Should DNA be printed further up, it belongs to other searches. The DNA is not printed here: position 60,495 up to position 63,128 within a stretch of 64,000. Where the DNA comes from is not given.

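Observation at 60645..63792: Candidate undescribed system: P-loop-less RecA-fold protein + 91-aa protein + exonuclease-dead family B DNA polymerase in one tight operon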

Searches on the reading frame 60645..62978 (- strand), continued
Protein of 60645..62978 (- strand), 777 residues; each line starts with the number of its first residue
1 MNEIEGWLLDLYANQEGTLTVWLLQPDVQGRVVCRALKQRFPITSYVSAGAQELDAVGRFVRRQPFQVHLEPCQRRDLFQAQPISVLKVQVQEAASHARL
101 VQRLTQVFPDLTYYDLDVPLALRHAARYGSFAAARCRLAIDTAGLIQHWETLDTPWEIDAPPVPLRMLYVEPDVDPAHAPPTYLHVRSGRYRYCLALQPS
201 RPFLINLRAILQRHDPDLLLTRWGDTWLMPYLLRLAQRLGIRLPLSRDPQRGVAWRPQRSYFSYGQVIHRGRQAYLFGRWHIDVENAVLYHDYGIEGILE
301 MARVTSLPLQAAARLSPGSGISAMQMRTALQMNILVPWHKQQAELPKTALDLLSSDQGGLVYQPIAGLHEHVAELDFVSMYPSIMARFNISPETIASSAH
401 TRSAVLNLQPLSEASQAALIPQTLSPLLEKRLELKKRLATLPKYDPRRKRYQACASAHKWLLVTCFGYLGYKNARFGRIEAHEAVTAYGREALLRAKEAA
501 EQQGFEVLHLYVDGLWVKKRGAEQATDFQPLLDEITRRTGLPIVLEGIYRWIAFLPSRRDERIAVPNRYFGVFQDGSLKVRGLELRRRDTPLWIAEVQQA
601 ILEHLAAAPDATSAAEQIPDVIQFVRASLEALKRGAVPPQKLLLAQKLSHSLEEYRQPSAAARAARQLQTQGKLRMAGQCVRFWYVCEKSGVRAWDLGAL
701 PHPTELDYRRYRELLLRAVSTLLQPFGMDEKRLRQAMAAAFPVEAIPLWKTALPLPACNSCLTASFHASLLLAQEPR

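Call 40: search_solved_structures(query=A3, max_evalue=1e-20, show_alignments=1)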
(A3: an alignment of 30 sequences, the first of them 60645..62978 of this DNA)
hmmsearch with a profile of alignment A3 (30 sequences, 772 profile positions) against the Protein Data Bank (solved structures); distinct sequences matched with E-value up to 1e-20: 52.
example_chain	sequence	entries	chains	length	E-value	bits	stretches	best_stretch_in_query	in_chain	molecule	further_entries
4fm2_A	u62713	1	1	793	5.5e-56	193.3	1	296-733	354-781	DNA polymerase 1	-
5mdn_A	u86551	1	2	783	1.2e-55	192.2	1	294-731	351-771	DNA polymerase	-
4flt_A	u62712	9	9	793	1.3e-55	192.1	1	296-733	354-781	DNA polymerase 1 | Pyrococcus abyssi B family DNA polymerase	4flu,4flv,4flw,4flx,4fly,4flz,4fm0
5h12_A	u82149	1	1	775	3.4e-54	187.3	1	296-737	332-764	Deep Vent DNA Polymerase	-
4ahc_A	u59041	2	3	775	1.2e-53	185.5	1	296-736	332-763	DNA POLYMERASE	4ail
6wya_A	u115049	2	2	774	2.5e-52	181.1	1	297-736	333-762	DNA polymerase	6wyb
2jgu_A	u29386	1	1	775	5.1e-52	180.1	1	296-736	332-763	DNA POLYMERASE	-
1wns_A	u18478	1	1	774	5.4e-52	180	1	297-734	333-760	DNA POLYMERASE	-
4k8z_A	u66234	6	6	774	5.6e-52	180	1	297-734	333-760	DNA polymerase | DNA polymerase,DNA polymerase,DNA polymerase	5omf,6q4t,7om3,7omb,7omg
3a2f_A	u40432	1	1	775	5.9e-52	179.9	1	296-736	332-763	DNA polymerase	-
1wn7_A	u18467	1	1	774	8.5e-52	179.4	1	297-734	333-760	Family B DNA Polymerase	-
8s84_A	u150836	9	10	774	2.9e-51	177.6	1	297-734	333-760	DNA polymerase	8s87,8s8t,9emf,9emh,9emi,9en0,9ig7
5vu5_A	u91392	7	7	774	1.5e-50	175.3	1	297-734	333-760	DNA polymerase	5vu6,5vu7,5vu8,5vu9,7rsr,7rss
7tqw_A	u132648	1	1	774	1e-49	172.5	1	297-734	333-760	DNA polymerase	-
7rsu_A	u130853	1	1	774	1.1e-49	172.5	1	297-734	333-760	DNA polymerase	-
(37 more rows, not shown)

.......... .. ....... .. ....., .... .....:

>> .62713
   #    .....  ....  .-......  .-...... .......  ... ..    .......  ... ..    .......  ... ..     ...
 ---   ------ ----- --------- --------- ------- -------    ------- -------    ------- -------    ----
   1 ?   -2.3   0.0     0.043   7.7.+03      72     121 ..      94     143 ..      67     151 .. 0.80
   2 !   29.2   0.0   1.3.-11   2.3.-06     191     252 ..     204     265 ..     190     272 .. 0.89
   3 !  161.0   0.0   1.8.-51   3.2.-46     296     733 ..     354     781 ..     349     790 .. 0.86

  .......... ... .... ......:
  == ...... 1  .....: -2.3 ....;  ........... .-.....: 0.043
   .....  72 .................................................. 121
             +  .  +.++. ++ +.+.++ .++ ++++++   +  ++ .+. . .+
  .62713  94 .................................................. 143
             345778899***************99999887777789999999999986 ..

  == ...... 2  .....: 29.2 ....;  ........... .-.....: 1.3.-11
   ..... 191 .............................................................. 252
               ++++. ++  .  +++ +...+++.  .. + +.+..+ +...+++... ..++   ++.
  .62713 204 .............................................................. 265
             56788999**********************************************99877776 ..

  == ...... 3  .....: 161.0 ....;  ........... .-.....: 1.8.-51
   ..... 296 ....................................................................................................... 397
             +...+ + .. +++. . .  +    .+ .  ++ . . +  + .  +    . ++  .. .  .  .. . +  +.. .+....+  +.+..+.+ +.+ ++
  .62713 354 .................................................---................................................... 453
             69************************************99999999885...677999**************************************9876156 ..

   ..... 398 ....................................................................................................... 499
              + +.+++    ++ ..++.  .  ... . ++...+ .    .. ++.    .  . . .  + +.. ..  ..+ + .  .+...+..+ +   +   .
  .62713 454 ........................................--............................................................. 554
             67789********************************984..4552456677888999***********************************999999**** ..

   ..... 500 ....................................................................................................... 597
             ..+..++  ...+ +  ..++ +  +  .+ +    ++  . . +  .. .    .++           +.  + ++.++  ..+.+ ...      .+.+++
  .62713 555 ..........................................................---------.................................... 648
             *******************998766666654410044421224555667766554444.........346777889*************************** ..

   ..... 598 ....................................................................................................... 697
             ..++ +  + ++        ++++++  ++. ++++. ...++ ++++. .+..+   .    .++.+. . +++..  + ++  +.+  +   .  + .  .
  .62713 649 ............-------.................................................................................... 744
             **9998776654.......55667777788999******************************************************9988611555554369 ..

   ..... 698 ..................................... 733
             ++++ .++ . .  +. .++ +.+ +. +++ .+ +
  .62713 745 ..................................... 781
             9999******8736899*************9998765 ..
